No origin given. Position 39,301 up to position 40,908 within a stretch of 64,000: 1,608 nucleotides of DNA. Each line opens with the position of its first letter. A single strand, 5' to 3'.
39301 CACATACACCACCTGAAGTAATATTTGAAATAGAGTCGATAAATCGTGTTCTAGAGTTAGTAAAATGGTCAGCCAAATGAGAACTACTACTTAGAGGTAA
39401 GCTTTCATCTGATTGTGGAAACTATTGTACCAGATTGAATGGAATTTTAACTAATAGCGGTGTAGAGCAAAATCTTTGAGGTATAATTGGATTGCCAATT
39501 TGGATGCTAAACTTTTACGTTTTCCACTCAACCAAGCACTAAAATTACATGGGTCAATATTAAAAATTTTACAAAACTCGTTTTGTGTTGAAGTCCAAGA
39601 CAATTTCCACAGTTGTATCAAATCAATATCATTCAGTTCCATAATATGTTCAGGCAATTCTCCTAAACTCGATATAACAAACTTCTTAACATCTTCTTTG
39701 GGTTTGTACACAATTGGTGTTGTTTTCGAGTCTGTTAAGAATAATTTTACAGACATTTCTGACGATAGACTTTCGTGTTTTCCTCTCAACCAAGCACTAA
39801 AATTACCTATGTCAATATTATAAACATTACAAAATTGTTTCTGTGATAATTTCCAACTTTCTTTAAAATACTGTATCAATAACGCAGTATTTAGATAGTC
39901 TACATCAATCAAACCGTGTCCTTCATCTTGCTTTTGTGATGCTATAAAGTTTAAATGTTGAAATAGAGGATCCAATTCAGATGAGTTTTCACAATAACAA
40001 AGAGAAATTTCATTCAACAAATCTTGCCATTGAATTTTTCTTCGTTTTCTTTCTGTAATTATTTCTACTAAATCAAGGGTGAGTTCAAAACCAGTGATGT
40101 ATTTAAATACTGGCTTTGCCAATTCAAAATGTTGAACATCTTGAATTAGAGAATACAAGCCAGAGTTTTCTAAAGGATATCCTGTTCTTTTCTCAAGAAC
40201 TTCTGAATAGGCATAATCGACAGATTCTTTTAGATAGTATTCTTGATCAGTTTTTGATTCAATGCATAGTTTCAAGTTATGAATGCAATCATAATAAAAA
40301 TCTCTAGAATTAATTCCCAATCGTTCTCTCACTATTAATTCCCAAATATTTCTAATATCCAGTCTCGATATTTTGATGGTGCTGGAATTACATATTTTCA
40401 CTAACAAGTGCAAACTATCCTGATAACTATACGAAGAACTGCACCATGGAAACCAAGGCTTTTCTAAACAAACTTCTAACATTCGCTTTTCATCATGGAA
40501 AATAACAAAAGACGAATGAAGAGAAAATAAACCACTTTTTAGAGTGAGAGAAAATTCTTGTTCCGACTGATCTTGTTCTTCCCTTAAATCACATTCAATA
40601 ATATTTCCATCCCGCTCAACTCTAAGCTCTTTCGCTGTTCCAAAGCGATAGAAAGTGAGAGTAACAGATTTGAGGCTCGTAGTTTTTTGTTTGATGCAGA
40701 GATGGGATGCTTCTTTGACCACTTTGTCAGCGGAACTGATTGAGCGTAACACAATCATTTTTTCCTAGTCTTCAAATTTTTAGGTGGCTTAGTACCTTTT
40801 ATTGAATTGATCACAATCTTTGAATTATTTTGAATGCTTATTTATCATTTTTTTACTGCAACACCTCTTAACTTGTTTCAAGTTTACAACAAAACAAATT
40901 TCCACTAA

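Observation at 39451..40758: Eukaryotic protein with two tandem lambda-repressor-like HTH repeats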

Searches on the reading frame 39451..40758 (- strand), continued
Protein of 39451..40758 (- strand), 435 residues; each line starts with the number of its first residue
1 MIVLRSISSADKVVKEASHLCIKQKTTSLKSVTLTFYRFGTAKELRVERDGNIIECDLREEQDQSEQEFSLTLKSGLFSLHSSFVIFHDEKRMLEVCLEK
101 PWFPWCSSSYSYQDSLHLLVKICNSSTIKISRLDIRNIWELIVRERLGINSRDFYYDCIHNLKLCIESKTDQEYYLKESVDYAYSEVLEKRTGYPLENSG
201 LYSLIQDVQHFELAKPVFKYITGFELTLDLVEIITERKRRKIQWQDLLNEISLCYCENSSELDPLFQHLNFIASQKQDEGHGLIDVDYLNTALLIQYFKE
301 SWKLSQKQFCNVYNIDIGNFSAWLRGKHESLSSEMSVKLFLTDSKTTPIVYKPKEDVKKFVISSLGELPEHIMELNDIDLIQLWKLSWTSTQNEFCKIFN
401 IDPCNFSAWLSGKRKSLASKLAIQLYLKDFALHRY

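Call 70: find_homologous_proteins(query=P0006, max_evalue=0.01)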
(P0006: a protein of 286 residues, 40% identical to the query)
Query P0006 (286 aa): 2 proteins with E <= 0.01 among 4894 candidates.
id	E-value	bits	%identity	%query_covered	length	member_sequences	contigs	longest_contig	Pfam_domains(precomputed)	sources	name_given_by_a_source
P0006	1.8e-186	637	100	100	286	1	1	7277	PF13744.13,PF03333.20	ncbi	-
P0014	5.0e-16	77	45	20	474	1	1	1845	-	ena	-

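Call 71: find_encoding_contigs(protein=P0006, flank=4000, max_places=2)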
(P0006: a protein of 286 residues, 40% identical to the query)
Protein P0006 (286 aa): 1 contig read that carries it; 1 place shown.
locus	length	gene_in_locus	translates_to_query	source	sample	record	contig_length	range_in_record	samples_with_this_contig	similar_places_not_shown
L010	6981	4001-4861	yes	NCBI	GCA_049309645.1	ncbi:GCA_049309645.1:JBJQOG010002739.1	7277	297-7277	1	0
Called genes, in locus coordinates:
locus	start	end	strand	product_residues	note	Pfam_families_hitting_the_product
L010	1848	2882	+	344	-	-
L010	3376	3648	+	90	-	-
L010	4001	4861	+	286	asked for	PF13744:HTH_37 (faint), PF03333:PapB (faint)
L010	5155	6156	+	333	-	-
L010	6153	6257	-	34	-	-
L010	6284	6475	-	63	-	PF18004:RPN2_C (weak)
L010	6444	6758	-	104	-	PF18004:RPN2_C (weak)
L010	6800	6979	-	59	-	?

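Call 72: find_encoding_contigs(protein=P0012, flank=8000, max_places=2)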
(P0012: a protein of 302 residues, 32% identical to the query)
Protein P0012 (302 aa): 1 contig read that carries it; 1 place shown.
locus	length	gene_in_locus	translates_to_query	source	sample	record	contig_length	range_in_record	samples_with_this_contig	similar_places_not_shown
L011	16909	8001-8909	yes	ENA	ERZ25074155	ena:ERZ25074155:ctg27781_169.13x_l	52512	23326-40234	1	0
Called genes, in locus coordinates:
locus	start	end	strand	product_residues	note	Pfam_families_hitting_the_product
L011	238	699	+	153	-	PF12906:RINGv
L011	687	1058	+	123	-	-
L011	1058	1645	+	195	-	-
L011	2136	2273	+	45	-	-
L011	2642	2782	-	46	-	-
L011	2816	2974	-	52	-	-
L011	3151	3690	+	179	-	-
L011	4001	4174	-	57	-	-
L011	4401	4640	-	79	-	-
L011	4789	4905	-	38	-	-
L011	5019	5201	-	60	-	-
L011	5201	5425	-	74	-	-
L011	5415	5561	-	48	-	-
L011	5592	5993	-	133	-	-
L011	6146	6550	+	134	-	-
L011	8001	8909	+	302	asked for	-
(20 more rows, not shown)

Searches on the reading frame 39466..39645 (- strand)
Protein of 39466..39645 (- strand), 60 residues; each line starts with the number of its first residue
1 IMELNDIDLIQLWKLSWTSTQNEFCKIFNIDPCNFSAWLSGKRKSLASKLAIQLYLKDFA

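Call 40: search_solved_structures(query=A4, max_evalue=10, show_alignments=5)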
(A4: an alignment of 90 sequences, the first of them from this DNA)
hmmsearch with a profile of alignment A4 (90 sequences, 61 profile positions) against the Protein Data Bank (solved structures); distinct sequences matched with E-value up to 10: 20.
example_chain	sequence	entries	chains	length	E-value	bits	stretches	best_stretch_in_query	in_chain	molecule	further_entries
2ppx_A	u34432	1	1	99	0.031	17.1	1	19-47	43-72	Uncharacterized protein Atu1735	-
5fjs_A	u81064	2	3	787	0.038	16.9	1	17-53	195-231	GLUCOSYLCERAMIDASE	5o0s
5npf_A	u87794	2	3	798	0.039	16.8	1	17-53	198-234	Glucosylceramidase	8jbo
8i5r_A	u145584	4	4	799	0.039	16.8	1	17-53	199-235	beta-glucosidase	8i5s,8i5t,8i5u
5bvu_A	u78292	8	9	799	0.039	16.8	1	17-53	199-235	beta-glucosidase | Glucosylceramidase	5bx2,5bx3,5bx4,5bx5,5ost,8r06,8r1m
8i5o_A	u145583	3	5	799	0.039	16.8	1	17-53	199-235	beta-glucosidase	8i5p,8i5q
7dks_A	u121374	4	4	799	0.039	16.8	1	17-53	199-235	beta-glucosidase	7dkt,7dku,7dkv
7dkw_A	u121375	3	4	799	0.039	16.8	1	17-53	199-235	beta-glucosidase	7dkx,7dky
7w2w_A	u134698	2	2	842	0.048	16.5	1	17-53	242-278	Glucosylceramidase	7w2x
7w2v_A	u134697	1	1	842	0.048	16.5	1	17-53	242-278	Glucosylceramidase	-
7w2t_A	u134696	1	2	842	0.048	16.5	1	17-53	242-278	Glucosylceramidase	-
7w2s_A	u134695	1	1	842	0.048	16.5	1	17-53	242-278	Glucosylceramidase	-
4d7s_A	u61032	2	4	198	0.17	14.8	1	23-41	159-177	STHK_CNBD_CGMP | STHK_CNBD_CAMP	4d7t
2glo_A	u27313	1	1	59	0.18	14.7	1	18-45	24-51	brinker CG9653-PA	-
8vtb_A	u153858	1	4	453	0.4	13.6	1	23-41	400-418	Transcriptional regulator, Crp/Fnr family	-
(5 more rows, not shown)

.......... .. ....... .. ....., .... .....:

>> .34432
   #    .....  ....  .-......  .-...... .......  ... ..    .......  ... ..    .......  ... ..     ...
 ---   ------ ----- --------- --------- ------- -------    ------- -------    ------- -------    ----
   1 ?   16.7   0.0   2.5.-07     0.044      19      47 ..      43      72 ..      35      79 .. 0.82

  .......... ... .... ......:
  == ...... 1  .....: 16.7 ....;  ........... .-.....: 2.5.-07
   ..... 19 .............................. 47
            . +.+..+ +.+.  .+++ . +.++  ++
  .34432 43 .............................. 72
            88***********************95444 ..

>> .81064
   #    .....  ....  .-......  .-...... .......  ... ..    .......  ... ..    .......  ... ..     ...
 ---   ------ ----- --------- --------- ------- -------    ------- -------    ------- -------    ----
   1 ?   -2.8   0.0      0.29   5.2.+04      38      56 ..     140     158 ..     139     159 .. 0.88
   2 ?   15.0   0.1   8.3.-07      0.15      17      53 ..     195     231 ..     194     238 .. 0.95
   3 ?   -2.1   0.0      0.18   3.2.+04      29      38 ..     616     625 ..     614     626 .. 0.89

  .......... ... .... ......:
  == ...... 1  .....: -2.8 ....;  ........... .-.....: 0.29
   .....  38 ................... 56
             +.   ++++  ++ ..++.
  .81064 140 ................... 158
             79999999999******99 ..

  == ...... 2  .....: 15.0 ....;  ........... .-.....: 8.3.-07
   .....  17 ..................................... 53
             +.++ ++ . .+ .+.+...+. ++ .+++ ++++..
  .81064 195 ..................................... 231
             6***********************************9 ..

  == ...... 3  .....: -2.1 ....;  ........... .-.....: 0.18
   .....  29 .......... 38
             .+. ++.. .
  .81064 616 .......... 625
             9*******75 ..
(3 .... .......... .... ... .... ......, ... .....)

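Call 42: find_homologous_proteins(query=A4, max_evalue=0.001)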
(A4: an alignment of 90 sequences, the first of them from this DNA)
Query A4 (90 sequences): 23 candidates shared short words with the query, none scored E <= 0.001.

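Call 43: search_protein_families(library=pfam, alignment_id=A4, max_evalue=0.05)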
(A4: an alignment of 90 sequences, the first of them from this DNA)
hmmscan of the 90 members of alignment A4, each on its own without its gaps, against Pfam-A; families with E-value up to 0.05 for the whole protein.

A. member 1, seq(60 aa): 0 families

B. families by the number of members that match (of 90 scanned): 19 families
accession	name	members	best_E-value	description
PF24852.1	DUF7726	5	0.00031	Domain of unknown function (DUF7726)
PF03333.19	PapB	4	0.0096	Adhesin biosynthesis transcription regulatory protein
PF09607.16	BrkDBD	3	0.015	Brinker DNA-binding domain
PF01527.26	HTH_Tnp_1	2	0.0056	Transposase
PF15943.11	YdaS_toxin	2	0.0077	Bacterial toxin YdaS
PF13744.12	HTH_37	2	0.0085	Helix-turn-helix domain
PF16795.10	Phage_integr_3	1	0.00056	Archaeal phage integrase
PF05517.18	p25-alpha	1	0.001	p25-alpha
PF14056.11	DUF4250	1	0.0022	Domain of unknown function (DUF4250)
PF19666.4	DUF6169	1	0.0025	Family of unknown function (DUF6169)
PF00605.23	IRF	1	0.0095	Interferon regulatory factor transcription factor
PF20612.3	SHOCT_2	1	0.011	SHOCT domain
PF07080.17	DUF1348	1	0.014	Protein of unknown function (DUF1348)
PF15892.11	BNR_4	1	0.041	BNR repeat-containing family member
PF25445.1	CCHC_ZFPM2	1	0.042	ZFPM2-like CCHC zinc finger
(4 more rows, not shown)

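Call 46: predict_structure(alignment_id=A4)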
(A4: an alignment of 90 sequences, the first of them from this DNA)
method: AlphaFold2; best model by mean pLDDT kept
length: 60 residues; sequences in the alignment: 90
mean_pLDDT: 96.2   pTM: 0.81
mean pLDDT of the five models: 96.2, 96.2, 95.8, 95.2, 95.3
residues with pLDDT >= 90: 57; 70-90: 2; 50-70: 1; < 50: 0
segments of 3 or more residues with pLDDT < 50: none
pLDDT, mean of each block of 10 residues (from residue 1): 95 97 98 98 97 91
secondary structure, 60 per line:
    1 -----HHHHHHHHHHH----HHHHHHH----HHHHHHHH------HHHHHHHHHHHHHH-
elements in order: H6-16 H21-27 H32-39 H46-59

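Call 50: fold_search(model_id=the predicted structure, library=pdb)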
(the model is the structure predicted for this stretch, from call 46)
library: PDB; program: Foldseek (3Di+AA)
matches with E <= 10: 282; with E <= 0.001: 0
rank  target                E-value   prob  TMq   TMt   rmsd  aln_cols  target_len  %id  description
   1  2mqk_MODEL_1_A        1.4e-01  0.98  0.67  0.63   3.3        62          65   11  Solution structure of N terminal domain of the MuB AAA+ ATPase (released 2015-07-01)
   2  2wiu_B                6.7e-01  0.84  0.60  0.53   2.5        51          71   20  Mercury-modified bacterial persistence regulator hipBA (released 2009-07-28)
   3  8jfu_C                7.6e-01  0.77  0.58  0.29   2.9        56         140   18  AcrIIA15 in complex with palindromic DNA substrate (released 2024-02-28)
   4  4i6t_A                8.0e-01  0.85  0.60  0.50   2.3        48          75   21  Crystal Structure of a T36A mutant of the Restriction-Modification Controller Protein C.Esp1396I (released 2013-11-13)
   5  3ufd_F                8.0e-01  0.80  0.58  0.48   2.4        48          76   21  C.Esp1396I bound to its highest affinity operator site OM (released 2012-07-11)
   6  2b5a_C                8.0e-01  0.75  0.60  0.50   4.2        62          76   18  C.BclI, Control Element of the BclI Restriction-Modification System (released 2006-01-03)
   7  2wiu_D                8.5e-01  0.85  0.66  0.58   2.6        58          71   21  Mercury-modified bacterial persistence regulator hipBA (released 2009-07-28)
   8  4i6u_A                8.5e-01  0.82  0.60  0.47   2.4        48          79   21  Crystal Structure of a Y37F mutant of the Restriction-Modification Controller Protein C.Esp1396I (released 2013-11-13)
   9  3dnv_B                9.1e-01  0.82  0.65  0.57   2.6        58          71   21  MDT Protein (released 2009-01-27)
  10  6b9t_E                9.1e-01  0.82  0.60  0.10   2.2        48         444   14  Crystal structure of MPnS with substrate 2-hydroxyethylphosphonate (2-HEP) and Fe(II) bound (released 2017-12-20)
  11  1y7y_B                9.1e-01  0.80  0.61  0.57   2.3        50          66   16  High-resolution crystal structure of the restriction-modification controller protein C.AhdI from Aeromonas hydrophila (released 2005-02-22)
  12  4z5h_A                1.1e+00  0.75  0.63  0.55   2.6        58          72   21  HipB(S29A)-O2 20mer complex (released 2016-07-06)
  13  3g5g_M                1.1e+00  0.75  0.59  0.48   2.3        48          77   21  Crystal Structure of the Wild-Type Restriction-Modification Controller Protein C.Esp1396I (released 2009-08-25)
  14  5k98_B                1.2e+00  0.75  0.65  0.57   2.6        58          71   21  Structure of HipA-HipB-O2-O3 complex (released 2016-06-22)
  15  6b9t_A                1.2e+00  0.75  0.60  0.10   2.2        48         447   14  Crystal structure of MPnS with substrate 2-hydroxyethylphosphonate (2-HEP) and Fe(II) bound (released 2017-12-20)
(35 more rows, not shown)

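Call 57: fold_search(model_id=the predicted structure, library=viral)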
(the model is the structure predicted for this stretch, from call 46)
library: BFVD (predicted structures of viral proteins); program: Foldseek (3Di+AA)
matches with E <= 10: 965; with E <= 0.001: 0
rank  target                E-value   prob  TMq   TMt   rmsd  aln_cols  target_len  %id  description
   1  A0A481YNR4            1.9e-03  1.00  0.87  0.51   0.7        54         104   30  Uncharacterized protein [Pithovirus LCDPAC02]
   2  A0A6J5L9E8            9.8e-02  0.99  0.63  0.45   3.0        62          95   22  DNA binding HTH domain, Fis-type [uncultured Caudovirales phage]
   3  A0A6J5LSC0            1.2e-01  0.99  0.73  0.68   2.7        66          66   23  Uncharacterized protein [uncultured Caudovirales phage]
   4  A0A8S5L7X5            1.4e-01  1.00  0.79  0.56   1.8        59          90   24  Uncharacterized protein [Siphoviridae sp. ctDmQ3]
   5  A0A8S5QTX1            1.4e-01  0.97  0.62  0.63   3.1        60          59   25  DNA complex-sensing repressor [Podoviridae sp. ctKS020]
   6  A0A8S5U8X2            2.1e-01  0.97  0.67  0.55   3.5        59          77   20  Helix-turn-helix domain protein [Siphoviridae sp. ctnMR5]
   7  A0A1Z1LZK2            2.2e-01  0.99  0.72  0.66   2.5        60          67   18  Transcriptional regulator [Bacillus phage Deep-Purple]
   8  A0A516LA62            2.2e-01  0.98  0.66  0.59   2.2        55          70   16  (no name in the UniProt tables at hand)
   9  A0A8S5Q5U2            2.3e-01  0.97  0.64  0.56   3.0        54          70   18  Helix-turn-helix domain protein [Siphoviridae sp. ct0uL16]
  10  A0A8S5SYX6            2.5e-01  0.97  0.65  0.65   2.2        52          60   15  Transcriptional regulator [Podoviridae sp. ctxqo3]
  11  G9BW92                2.5e-01  0.97  0.68  0.67   4.6        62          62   18  (no name in the UniProt tables at hand)
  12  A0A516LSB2            2.8e-01  0.97  0.64  0.49   2.1        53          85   30  (no name in the UniProt tables at hand)
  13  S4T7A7                2.8e-01  0.94  0.60  0.60   2.5        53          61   19  (no name in the UniProt tables at hand)
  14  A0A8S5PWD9            3.0e-01  0.94  0.59  0.11   2.4        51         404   22  Putative transcriptional regulator [Myoviridae sp. ctWiL39]
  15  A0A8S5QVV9            3.0e-01  0.92  0.63  0.19   3.3        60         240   15  KorB domain [Siphoviridae sp. ctzSN25]
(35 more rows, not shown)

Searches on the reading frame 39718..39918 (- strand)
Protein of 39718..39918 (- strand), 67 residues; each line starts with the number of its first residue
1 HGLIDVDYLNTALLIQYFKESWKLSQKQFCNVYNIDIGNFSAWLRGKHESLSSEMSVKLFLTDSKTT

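Call 20: search_solved_structures(query=A2, max_evalue=10, show_alignments=5)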
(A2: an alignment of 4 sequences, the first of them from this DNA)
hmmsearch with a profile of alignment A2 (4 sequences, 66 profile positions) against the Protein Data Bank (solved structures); distinct sequences matched with E-value up to 10: 3.
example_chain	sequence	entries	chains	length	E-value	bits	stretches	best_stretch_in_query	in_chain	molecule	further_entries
2w57_A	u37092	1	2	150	0.44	13.5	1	3-49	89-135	FERRIC UPTAKE REGULATION PROTEIN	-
2ppx_A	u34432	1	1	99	1.6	11.7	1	14-48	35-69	Uncharacterized protein Atu1735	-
1bw6_A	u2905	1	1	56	2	11.4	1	13-53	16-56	PROTEIN (CENTROMERE PROTEIN B)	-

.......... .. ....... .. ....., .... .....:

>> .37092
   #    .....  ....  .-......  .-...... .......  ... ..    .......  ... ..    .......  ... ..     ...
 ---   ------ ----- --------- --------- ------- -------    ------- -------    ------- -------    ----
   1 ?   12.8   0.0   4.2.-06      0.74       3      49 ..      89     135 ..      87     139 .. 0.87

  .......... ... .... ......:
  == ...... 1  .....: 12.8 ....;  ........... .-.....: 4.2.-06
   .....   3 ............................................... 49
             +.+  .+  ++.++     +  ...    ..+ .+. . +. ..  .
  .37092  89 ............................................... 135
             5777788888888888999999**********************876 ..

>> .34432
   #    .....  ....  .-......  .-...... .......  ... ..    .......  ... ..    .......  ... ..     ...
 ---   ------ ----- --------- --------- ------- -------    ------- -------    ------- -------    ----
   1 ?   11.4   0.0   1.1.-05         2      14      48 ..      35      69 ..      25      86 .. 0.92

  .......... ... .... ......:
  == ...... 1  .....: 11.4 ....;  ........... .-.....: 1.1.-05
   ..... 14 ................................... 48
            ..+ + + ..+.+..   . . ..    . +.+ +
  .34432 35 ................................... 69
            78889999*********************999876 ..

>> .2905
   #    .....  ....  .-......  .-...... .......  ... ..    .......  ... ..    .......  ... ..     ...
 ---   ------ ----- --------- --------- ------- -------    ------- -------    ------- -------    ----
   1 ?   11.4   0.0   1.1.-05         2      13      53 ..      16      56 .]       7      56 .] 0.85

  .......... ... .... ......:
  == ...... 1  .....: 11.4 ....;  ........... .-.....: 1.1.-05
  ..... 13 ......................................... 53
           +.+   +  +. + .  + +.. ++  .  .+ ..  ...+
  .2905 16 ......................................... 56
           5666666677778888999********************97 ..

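Call 21: search_protein_families(library=pfam, alignment_id=A2, max_evalue=10)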
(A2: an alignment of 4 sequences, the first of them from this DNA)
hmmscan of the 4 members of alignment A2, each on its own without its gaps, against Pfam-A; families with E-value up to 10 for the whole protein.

A. member 1, seq(67 aa): 1 family
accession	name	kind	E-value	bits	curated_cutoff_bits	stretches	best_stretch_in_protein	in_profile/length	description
PF13744.12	HTH_37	-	0.018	15.3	27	1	12-52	20-60/80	Helix-turn-helix domain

B. families by the number of members that match (of 4 scanned): 1 family
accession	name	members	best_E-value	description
PF13744.12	HTH_37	1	0.018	Helix-turn-helix domain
